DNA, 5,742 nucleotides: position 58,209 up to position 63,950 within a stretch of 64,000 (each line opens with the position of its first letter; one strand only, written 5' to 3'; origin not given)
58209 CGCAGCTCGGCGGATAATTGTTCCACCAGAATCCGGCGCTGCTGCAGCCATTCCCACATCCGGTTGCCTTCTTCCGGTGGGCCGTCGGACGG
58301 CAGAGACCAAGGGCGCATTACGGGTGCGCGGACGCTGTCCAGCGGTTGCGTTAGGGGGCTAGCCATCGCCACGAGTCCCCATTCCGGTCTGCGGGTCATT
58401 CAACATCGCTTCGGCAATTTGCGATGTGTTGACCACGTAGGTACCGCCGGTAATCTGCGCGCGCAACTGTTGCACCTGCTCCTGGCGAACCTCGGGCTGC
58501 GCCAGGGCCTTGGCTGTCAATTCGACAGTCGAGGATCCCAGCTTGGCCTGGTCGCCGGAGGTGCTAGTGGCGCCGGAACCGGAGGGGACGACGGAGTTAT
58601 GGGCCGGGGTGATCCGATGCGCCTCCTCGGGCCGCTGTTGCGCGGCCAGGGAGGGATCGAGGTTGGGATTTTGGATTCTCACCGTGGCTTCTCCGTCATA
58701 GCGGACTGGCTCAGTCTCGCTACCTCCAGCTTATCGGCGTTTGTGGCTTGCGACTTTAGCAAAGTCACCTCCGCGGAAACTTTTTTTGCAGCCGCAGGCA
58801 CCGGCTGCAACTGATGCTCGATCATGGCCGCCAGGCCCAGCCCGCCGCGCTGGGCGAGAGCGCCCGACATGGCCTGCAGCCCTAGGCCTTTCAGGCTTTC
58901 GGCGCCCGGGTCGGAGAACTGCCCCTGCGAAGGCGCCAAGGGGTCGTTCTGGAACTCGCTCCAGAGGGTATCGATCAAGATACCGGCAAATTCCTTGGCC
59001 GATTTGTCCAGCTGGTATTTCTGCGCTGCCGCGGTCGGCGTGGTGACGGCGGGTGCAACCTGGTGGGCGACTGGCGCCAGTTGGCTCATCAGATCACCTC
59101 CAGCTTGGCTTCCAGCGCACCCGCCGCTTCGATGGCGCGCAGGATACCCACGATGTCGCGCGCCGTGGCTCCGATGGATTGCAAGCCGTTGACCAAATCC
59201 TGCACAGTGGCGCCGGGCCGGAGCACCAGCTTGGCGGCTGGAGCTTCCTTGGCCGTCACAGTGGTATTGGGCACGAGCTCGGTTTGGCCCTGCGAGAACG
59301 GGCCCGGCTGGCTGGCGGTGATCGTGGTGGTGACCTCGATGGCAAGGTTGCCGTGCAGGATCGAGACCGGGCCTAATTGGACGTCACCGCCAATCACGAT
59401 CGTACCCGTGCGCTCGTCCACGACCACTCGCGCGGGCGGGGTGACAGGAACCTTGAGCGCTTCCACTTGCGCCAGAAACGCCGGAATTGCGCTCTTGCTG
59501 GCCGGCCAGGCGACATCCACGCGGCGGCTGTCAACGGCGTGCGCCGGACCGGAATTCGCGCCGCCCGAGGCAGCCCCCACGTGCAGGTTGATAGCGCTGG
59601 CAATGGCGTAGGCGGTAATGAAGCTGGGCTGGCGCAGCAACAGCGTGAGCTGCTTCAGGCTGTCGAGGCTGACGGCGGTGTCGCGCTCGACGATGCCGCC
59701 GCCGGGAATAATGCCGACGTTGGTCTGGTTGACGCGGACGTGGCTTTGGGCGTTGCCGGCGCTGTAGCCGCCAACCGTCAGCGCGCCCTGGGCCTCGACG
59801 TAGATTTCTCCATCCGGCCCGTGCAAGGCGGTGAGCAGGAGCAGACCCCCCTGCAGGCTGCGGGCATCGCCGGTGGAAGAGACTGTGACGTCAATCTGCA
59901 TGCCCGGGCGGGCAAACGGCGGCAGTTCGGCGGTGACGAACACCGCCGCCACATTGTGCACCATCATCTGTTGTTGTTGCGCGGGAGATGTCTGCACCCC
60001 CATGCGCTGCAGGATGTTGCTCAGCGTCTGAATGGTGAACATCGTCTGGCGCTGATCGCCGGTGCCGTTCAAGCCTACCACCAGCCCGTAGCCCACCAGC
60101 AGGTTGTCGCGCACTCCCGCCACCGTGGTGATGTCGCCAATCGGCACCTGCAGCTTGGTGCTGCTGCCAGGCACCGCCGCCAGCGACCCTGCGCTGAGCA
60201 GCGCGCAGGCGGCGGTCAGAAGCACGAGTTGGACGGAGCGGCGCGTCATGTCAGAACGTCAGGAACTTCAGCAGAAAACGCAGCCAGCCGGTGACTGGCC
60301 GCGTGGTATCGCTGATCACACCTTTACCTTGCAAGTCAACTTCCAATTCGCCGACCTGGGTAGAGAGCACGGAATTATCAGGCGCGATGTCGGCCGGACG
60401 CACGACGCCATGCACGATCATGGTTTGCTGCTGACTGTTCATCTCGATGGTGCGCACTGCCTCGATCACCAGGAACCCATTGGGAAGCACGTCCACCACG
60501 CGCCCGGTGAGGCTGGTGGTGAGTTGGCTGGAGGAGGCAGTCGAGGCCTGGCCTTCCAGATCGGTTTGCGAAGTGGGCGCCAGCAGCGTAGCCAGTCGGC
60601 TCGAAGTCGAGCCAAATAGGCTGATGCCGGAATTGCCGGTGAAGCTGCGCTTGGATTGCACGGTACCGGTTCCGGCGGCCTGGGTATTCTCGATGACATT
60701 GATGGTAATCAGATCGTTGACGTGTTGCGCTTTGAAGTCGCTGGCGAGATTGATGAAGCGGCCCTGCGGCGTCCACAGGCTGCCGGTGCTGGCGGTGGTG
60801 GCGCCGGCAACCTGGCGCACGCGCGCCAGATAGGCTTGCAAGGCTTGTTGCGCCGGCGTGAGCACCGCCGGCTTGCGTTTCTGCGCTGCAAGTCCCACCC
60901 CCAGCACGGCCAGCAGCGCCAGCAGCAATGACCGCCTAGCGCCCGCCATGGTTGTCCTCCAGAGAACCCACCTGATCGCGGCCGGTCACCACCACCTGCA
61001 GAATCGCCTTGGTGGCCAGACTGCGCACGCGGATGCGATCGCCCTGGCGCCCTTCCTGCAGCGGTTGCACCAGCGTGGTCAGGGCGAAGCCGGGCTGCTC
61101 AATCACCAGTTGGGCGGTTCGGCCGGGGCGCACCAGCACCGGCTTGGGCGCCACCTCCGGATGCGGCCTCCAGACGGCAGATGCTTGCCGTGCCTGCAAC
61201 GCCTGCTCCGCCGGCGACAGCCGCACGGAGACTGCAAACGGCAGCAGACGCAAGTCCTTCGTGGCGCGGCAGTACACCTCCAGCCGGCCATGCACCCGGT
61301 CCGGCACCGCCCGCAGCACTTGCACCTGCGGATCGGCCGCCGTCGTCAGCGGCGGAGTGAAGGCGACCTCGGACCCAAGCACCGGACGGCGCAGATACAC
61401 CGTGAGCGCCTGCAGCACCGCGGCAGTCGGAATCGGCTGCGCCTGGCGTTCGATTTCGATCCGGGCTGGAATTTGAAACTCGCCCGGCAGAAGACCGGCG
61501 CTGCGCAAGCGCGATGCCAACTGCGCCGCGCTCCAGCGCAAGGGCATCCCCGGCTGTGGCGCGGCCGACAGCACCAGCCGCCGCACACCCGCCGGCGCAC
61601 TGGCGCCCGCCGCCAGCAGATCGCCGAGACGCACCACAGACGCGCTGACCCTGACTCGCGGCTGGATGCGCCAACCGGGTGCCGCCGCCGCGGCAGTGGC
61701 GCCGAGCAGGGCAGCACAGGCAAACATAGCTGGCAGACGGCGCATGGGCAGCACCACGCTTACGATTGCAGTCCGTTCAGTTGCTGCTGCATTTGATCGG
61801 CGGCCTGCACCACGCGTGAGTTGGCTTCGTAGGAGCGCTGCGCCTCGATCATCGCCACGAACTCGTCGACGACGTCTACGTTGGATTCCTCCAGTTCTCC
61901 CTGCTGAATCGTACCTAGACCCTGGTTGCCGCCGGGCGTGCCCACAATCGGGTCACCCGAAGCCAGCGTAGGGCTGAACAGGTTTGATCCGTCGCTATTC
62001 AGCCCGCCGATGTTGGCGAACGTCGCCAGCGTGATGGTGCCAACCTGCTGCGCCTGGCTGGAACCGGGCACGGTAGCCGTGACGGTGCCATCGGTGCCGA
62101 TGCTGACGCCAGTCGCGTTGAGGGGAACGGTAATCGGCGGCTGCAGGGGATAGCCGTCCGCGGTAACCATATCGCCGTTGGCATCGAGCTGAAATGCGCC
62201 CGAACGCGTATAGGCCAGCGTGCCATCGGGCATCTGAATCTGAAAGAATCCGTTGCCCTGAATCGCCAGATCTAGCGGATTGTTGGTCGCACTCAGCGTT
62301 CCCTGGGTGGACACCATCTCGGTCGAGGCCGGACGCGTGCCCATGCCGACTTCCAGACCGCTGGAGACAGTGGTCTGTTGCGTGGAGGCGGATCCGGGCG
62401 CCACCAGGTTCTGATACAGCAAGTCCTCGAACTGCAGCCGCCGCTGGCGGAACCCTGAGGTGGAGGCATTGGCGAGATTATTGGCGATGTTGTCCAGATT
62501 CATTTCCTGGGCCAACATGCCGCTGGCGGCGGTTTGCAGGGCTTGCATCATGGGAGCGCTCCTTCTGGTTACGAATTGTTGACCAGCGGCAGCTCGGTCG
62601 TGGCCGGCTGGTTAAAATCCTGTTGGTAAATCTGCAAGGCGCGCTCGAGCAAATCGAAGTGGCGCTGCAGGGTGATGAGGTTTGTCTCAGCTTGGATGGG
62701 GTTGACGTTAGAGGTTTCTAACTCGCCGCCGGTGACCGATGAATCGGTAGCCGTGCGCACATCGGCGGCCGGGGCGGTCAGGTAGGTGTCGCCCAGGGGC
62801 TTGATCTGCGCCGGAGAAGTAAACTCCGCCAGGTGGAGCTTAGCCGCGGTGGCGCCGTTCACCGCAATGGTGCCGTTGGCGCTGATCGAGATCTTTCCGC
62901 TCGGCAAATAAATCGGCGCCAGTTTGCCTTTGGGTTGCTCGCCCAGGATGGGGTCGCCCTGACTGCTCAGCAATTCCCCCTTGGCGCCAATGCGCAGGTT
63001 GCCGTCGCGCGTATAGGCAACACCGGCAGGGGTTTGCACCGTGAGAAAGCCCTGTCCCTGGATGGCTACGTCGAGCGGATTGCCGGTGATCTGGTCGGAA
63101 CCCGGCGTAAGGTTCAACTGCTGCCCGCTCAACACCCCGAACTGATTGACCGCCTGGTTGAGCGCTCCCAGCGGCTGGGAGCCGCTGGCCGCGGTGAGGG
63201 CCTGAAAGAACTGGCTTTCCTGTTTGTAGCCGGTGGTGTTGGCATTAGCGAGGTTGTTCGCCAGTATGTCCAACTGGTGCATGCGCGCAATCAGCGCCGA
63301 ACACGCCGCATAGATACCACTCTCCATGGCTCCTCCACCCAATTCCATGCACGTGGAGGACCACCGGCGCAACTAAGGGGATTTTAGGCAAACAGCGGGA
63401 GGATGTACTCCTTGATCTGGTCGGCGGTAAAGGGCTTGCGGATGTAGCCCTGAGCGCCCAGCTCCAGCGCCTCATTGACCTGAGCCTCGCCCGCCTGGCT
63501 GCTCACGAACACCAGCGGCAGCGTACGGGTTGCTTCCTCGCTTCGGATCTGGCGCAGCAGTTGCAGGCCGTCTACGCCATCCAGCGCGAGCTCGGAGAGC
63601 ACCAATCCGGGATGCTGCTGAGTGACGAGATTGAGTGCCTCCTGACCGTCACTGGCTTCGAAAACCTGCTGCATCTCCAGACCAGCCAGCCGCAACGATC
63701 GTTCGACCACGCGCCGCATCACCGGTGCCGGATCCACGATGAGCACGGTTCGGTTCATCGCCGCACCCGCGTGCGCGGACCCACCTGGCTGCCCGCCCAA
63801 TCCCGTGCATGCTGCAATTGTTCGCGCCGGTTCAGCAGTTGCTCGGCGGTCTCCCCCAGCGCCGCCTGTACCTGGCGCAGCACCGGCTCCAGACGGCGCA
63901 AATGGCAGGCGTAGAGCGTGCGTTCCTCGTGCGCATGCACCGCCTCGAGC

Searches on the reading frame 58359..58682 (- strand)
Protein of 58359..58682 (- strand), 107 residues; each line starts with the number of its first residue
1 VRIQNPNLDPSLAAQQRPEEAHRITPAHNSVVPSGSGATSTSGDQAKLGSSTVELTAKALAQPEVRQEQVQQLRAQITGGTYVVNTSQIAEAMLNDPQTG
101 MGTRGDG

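Call 76: search_protein_families(library=pfam, proteins=[window:58359-58682:-], max_evalue=0.01)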
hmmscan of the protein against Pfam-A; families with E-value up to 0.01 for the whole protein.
window:58359-58682:- (107 aa): 1 family
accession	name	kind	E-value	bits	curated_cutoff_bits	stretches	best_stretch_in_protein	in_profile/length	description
PF04316.19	FlgM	-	5.8e-11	42.9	25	1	54-95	14-55/55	Anti-sigma-28 factor, FlgM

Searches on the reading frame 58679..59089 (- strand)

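Call 76: search_protein_families(library=pfam, proteins=[window:58679-59089:-], max_evalue=0.01)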
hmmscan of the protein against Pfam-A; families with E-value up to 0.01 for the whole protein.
window:58679-59089:- (136 aa): 1 family
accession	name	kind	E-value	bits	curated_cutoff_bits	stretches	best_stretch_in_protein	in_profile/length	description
PF10135.14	Rod-binding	-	0.00058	20.8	25.1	1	58-93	14-51/51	Rod binding protein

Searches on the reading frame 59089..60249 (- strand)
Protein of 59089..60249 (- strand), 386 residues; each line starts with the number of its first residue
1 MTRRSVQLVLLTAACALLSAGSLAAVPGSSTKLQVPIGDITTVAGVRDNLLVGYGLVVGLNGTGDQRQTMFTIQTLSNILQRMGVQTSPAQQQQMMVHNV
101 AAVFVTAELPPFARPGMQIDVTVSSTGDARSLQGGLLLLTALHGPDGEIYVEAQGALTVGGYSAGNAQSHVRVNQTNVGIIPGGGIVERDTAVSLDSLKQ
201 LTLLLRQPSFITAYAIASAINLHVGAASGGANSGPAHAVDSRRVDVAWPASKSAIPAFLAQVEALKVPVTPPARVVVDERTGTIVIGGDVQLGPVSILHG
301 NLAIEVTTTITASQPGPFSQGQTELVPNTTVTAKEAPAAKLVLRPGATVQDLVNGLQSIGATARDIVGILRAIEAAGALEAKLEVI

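Call 75: search_protein_families(library=pfam, proteins=[window:59089-60249:-], max_evalue=0.001)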
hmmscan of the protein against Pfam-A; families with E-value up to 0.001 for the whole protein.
window:59089-60249:- (386 aa): 1 family
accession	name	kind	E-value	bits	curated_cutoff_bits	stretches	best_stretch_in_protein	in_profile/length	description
PF02119.21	FlgI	-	2.1e-121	405.5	25.3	1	37-385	2-343/343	Flagellar P-ring protein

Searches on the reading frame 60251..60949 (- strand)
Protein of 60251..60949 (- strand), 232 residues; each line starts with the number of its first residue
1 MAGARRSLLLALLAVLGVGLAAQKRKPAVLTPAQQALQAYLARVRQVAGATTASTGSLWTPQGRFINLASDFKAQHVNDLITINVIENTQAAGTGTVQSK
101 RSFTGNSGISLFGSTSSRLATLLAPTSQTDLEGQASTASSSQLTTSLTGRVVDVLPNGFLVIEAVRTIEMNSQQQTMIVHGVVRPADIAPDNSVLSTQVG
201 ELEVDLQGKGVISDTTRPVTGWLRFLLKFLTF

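Call 76: search_protein_families(library=pfam, proteins=[window:60251-60949:-], max_evalue=0.01)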
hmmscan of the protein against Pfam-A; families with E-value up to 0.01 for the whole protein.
window:60251-60949:- (232 aa): 1 family
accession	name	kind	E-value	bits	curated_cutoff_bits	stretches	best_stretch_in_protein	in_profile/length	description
PF02107.21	FlgH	-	7.8e-43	146.5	27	1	53-226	2-166/172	Flagellar L-ring protein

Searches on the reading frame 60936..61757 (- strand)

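Call 76: search_protein_families(library=pfam, proteins=[window:60936-61757:-], max_evalue=0.01)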
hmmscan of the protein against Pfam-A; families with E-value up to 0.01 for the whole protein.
window:60936-61757:- (273 aa): 1 family
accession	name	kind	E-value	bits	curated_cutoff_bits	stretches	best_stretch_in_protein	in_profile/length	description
PF13144.11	ChapFlgA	-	2.3e-08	34.6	23.8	1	205-263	62-120/122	Chaperone for flagella basal body P-ring formation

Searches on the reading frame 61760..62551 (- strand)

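Call 76: search_protein_families(library=pfam, proteins=[window:61760-62551:-], max_evalue=0.01)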
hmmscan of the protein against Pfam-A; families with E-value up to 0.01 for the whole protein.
window:61760-62551:- (263 aa): 3 families
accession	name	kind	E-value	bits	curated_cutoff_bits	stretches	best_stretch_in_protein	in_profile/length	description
PF22692.1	LlgE_F_G_D1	-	1.8e-29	102.1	27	1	96-159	1-64/64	Flagellar hook protein FlgE/F/G D1 domain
PF06429.18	Flg_bbr_C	-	3.1e-20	71.8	23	1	216-261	1-46/46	Flagellar basal body rod FlgEFG protein C-terminal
PF00460.25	Flg_bb_rod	-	1.9e-07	31.4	20.7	1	5-35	1-31/31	Flagella basal body rod protein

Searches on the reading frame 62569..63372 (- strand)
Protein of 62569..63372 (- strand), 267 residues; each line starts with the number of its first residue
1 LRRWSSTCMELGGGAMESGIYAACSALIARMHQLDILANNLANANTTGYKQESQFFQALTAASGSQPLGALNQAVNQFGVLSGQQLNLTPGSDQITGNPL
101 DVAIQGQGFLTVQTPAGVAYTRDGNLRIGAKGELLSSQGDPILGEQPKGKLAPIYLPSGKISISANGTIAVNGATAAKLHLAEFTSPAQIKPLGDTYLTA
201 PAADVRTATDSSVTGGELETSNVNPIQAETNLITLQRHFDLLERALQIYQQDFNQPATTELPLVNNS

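Call 76: search_protein_families(library=pfam, proteins=[window:62569-63372:-], max_evalue=0.01)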
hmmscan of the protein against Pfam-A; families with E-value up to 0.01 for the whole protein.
window:62569-63372:- (267 aa): 3 families
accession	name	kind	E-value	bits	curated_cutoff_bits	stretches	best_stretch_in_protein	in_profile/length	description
PF22692.1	LlgE_F_G_D1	-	4e-13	49.8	27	1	103-170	1-63/64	Flagellar hook protein FlgE/F/G D1 domain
PF00460.25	Flg_bb_rod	-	2.1e-11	44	20.7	1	20-50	1-31/31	Flagella basal body rod protein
PF06429.18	Flg_bbr_C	-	8.1e-07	28.9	23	1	216-251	3-38/46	Flagellar basal body rod FlgEFG protein C-terminal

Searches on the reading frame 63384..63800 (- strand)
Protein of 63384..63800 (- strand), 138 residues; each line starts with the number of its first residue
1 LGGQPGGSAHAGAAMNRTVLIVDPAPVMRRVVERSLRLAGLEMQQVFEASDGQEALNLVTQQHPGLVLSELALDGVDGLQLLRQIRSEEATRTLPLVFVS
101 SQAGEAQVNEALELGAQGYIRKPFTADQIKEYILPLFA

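Call 76: search_protein_families(library=pfam, proteins=[window:63384-63800:-], max_evalue=0.01)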
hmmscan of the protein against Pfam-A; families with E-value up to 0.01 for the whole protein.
window:63384-63800:- (138 aa): 1 family
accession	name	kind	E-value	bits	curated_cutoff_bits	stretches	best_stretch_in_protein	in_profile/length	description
PF00072.30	Response_reg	-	6.4e-25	87.9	30.2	1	19-133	1-110/111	Response regulator receiver domain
